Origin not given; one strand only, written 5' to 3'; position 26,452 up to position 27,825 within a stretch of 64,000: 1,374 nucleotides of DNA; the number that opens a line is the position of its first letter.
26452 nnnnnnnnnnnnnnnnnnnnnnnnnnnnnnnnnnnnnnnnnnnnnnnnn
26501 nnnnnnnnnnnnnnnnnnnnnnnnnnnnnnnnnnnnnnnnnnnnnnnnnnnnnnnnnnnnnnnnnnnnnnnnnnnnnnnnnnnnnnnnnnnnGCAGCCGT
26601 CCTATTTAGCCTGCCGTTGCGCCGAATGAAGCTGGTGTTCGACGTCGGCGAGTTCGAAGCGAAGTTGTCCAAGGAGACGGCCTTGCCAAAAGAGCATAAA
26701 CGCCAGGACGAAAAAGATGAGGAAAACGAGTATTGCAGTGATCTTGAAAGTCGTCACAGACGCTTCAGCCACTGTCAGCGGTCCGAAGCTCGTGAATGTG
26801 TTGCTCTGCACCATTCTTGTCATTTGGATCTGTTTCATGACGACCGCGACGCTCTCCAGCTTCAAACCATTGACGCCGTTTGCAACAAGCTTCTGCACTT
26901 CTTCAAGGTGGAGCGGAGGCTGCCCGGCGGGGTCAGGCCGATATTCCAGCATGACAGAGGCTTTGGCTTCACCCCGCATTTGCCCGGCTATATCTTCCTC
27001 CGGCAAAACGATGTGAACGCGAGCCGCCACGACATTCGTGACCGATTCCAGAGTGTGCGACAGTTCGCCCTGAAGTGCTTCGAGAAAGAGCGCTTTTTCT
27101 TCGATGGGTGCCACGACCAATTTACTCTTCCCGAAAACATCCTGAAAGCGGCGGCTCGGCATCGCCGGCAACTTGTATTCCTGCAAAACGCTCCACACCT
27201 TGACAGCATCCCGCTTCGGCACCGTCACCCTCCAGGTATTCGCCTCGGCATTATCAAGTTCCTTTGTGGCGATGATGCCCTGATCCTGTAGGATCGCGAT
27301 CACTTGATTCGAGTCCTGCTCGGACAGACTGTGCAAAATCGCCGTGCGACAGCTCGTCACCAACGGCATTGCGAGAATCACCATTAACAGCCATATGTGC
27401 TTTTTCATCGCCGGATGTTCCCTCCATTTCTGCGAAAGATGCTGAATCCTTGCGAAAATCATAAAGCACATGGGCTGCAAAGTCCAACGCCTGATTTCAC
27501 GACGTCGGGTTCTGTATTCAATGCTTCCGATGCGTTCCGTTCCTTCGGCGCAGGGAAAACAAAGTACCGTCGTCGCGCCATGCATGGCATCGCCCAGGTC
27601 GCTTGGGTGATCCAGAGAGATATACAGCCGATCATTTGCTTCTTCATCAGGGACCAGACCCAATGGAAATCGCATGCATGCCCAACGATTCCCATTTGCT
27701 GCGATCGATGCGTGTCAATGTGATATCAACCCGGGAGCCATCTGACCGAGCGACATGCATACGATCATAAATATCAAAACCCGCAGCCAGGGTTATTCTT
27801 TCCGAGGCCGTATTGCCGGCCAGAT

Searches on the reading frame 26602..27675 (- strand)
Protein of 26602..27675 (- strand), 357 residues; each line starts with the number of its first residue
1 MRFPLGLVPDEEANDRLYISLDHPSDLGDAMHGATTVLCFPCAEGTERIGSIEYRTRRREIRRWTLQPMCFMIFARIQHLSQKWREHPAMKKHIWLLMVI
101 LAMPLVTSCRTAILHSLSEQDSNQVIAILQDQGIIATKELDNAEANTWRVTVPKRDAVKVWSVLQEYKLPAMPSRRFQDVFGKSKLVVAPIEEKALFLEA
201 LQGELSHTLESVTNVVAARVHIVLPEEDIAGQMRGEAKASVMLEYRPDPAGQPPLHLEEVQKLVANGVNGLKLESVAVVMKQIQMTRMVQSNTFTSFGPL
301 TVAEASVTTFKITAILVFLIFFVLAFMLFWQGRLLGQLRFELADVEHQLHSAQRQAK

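Call 8: search_protein_families(library=pfam, proteins=[window:26602-27675:-], max_evalue=0.01)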
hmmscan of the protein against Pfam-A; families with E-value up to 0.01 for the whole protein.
window:26602-27675:- (357 aa): 1 family
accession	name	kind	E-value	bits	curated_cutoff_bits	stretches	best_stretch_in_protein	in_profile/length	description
PF01514.23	YscJ_FliF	-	7e-24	85.1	24.4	1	113-284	9-175/179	Secretory protein of YscJ/FliF family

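Call 77: search_protein_families(library=ncbifam, proteins=[window:26602-27675:-], max_evalue=1)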
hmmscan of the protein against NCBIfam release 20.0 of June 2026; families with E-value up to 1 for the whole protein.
window:26602-27675:- (357 aa): 5 families
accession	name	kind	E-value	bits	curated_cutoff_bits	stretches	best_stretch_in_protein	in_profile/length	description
TIGR02544.1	III_secr_YscJ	equivalog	7.7e-43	146.5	161.95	1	97-284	5-189/193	type III secretion system inner membrane ring lipoprotein SctJ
TIGR00206.1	fliF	equivalog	3.3e-14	52.7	129.75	1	94-282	34-216/555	flagellar basal-body MS-ring/collar protein FliF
NF011875.1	PRK15348.1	equivalog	5.4e-14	52.5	260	1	90-302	1-206/249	EscJ/YscJ/HrcJ family type III secretion inner membrane ring protein SsaJ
NF011852.0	PRK15324.1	equivalog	5.5e-14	52.2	261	1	96-281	6-188/252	EscJ/YscJ/HrcJ family type III secretion inner membrane ring protein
NF007564.0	PRK10191.1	equivalog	0.0054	16.2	196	1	62-109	8-54/162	colanic acid biosynthesis acetyltransferase WcaB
